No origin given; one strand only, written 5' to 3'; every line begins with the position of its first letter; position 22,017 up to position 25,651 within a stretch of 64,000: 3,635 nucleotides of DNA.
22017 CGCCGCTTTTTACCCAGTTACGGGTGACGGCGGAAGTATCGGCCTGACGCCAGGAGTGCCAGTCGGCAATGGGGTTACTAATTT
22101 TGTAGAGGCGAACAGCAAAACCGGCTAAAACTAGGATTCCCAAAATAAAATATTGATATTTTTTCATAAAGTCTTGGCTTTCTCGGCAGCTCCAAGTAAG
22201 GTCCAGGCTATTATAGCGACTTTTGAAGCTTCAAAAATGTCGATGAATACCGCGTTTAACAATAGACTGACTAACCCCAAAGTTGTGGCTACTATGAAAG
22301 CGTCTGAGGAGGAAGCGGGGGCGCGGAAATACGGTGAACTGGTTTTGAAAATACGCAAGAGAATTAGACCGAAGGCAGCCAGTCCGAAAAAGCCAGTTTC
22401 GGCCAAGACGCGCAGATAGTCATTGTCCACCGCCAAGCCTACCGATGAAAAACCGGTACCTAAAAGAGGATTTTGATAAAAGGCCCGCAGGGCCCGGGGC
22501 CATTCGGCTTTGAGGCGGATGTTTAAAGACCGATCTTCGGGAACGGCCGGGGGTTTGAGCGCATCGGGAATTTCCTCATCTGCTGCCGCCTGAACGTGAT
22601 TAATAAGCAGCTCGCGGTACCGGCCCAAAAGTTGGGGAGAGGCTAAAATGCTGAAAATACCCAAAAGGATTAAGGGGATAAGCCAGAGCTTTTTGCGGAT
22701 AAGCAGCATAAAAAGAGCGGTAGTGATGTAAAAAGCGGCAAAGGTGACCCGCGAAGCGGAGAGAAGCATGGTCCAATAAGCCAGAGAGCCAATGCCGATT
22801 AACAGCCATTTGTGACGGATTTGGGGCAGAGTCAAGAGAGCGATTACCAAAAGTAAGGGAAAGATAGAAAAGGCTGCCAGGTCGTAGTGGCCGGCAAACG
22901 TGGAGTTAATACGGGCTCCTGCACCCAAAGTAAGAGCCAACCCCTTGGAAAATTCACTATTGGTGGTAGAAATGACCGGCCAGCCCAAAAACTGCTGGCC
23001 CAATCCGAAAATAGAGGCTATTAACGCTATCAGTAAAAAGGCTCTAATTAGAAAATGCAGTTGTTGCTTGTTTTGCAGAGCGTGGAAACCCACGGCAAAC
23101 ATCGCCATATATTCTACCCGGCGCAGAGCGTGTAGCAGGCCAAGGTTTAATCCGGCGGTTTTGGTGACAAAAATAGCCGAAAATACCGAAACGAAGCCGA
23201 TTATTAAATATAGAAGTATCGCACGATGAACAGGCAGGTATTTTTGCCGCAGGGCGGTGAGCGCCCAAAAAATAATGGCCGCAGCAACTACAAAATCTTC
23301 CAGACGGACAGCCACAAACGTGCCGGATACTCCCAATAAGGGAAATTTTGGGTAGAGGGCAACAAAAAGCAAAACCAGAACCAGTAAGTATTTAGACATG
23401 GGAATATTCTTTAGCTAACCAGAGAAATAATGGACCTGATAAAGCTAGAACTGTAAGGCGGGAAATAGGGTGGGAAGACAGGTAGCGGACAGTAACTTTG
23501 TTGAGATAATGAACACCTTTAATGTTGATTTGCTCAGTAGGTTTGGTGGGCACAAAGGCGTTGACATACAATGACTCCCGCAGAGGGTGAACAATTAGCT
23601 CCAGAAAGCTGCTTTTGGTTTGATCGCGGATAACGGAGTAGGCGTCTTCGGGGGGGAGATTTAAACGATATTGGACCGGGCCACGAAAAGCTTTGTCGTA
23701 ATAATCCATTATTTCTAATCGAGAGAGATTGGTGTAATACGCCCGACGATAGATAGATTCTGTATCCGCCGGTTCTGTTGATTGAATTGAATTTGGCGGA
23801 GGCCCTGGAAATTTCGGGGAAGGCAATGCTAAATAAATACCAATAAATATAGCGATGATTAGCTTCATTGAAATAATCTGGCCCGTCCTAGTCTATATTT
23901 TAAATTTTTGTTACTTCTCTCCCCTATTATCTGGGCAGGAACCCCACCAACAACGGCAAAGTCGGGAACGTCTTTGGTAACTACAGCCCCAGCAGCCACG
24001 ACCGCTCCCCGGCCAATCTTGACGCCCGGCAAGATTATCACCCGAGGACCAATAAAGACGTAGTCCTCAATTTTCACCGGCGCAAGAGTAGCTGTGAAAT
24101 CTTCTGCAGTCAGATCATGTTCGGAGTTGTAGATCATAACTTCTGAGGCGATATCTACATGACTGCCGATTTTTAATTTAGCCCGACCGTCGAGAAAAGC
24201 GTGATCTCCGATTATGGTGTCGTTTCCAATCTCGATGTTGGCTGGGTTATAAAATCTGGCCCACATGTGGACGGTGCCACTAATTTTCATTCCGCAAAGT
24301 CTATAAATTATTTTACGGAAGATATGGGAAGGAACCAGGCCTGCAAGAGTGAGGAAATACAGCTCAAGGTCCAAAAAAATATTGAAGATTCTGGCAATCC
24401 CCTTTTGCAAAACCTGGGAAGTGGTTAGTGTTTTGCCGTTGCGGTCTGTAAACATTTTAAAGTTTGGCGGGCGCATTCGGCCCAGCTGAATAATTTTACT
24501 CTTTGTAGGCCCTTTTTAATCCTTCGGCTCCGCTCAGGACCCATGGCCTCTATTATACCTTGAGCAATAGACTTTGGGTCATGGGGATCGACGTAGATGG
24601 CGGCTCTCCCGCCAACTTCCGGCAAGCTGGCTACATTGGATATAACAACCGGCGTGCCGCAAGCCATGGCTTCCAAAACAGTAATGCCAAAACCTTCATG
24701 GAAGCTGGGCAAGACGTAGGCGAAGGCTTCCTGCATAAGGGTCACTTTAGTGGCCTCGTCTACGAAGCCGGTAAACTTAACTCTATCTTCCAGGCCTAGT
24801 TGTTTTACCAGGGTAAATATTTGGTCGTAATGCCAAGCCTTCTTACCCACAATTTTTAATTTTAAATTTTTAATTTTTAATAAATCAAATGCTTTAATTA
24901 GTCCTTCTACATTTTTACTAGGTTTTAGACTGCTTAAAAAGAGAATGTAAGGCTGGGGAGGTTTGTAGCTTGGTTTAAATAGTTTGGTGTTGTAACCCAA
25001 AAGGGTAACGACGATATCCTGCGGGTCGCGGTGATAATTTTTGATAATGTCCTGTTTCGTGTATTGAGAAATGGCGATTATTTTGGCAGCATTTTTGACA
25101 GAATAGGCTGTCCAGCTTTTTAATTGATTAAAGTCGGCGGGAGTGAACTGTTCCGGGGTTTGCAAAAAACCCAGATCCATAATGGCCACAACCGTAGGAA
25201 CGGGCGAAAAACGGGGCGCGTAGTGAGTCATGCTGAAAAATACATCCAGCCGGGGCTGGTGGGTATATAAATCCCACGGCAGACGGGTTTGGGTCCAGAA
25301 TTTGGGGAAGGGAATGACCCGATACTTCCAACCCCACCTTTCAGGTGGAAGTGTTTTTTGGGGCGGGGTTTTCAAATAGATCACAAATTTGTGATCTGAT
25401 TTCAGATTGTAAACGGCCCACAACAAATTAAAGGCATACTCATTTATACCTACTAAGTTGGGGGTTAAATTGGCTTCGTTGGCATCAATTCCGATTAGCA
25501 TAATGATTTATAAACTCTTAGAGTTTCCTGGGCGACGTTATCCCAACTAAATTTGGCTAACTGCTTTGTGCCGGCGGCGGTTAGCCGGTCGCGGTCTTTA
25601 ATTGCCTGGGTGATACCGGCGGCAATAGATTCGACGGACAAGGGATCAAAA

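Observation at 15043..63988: One ~49-kb, near-contiguous glycan assembly mega-locus with at least 8 GT-C, about 19 GT-A/GT-B enzymes, 2 Wzx flippases and 6 methyltransferases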

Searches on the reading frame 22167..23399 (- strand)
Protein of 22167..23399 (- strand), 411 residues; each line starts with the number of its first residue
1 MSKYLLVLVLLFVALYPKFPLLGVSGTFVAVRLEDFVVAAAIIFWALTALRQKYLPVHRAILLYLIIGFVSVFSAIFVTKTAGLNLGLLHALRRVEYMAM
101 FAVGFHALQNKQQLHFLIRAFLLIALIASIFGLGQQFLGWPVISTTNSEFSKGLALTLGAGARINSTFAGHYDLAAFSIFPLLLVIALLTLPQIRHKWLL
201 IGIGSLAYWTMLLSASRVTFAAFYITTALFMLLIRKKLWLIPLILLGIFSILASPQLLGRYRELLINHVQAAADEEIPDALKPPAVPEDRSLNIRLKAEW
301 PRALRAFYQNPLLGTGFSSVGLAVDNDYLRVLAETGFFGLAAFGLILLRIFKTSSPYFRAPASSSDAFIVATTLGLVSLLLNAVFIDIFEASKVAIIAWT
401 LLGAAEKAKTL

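Call 3: search_protein_families(library=pfam, proteins=[window:22167-23399:-], max_evalue=0.01)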
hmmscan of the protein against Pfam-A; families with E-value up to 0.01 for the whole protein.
window:22167-23399:- (411 aa): 1 family
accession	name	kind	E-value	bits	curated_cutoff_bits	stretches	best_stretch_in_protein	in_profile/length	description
PF04932.20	Wzy_C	-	1.6e-13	51.2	31.7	1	207-343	6-148/149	O-Antigen ligase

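Call 13: search_protein_families(library=ncbifam, proteins=[window:22167-23399:-], max_evalue=0.01)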
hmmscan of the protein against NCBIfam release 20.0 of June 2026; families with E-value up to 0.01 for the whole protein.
window:22167-23399:- (411 aa): 1 family
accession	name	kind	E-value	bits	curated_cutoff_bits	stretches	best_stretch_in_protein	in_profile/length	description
TIGR00947.1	2A73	equivalog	7.4e-10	38.4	366.4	1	19-404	33-418/425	IctB family putative bicarbonate transporter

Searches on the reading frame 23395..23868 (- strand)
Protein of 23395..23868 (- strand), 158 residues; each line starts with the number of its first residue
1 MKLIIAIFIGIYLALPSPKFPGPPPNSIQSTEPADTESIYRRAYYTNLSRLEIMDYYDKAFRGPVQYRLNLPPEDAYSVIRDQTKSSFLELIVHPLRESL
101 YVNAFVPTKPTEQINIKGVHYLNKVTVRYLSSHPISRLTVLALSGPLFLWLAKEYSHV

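Call 3: search_protein_families(library=pfam, proteins=[window:23395-23868:-], max_evalue=0.01)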
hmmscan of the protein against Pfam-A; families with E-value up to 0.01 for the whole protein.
window:23395-23868:- (158 aa): 0 families

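Call 13: search_protein_families(library=ncbifam, proteins=[window:23395-23868:-], max_evalue=0.01)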
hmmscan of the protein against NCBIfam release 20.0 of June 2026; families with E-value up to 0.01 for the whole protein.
window:23395-23868:- (158 aa): 0 families

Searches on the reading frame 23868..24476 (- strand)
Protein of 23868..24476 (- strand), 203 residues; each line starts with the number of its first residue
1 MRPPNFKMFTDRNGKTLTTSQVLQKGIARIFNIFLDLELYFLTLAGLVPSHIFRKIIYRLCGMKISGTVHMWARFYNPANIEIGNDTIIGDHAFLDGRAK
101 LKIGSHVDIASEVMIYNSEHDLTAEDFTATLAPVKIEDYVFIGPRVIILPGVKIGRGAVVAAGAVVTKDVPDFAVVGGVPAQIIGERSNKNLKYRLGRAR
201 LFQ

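Call 3: search_protein_families(library=pfam, proteins=[window:23868-24476:-], max_evalue=0.01)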
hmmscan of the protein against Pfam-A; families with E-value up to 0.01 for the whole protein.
window:23868-24476:- (203 aa): 3 families
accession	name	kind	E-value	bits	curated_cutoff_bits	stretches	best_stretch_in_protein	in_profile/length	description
PF00132.30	Hexapep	-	1.4e-15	56.6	27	1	134-168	2-36/36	Bacterial transferase hexapeptide (six repeats)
PF14602.12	Hexapep_2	-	3.4e-09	36.7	27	1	133-168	1-34/34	Hexapeptide repeat of succinyl-transferase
PF25084.1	LbH_EIF2B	-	0.006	17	54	0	80-170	21-103/105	EIF2B subunit epsilon LbH domain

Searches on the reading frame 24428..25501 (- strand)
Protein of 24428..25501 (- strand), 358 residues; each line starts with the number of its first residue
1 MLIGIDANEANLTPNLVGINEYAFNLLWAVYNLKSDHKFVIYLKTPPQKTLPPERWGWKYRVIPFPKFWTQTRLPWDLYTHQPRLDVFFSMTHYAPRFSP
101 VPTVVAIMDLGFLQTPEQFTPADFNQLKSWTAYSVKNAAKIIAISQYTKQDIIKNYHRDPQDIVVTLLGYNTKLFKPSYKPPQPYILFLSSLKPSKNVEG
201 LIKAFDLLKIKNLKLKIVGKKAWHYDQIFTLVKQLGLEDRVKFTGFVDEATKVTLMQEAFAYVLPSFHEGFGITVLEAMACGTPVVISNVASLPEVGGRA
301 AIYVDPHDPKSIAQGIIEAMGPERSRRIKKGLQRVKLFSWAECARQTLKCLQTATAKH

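Call 4: search_protein_families(library=pfam, proteins=[window:24428-25501:-], max_evalue=0.01)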
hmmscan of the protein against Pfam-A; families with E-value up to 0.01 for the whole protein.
window:24428-25501:- (358 aa): 5 families
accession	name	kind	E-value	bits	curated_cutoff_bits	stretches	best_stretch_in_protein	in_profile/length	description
PF00534.26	Glycos_transf_1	-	3.9e-36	124.6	26.4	1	180-323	12-159/172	Glycosyl transferases group 1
PF13692.12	Glyco_trans_1_4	-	7.4e-32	111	27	1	184-319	2-139/142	Glycosyl transferases group 1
PF20706.3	GT4-conflict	-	5.5e-11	42.5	26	1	149-289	158-312/385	Family 4 Glycosyltransferase in conflict systems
PF13439.12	Glyco_transf_4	-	2.4e-05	24.9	28.5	1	37-172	20-168/170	Glycosyltransferase Family 4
PF13524.12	Glyco_trans_1_2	-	0.00015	22.1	25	1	211-346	13-141/144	Glycosyl transferase-like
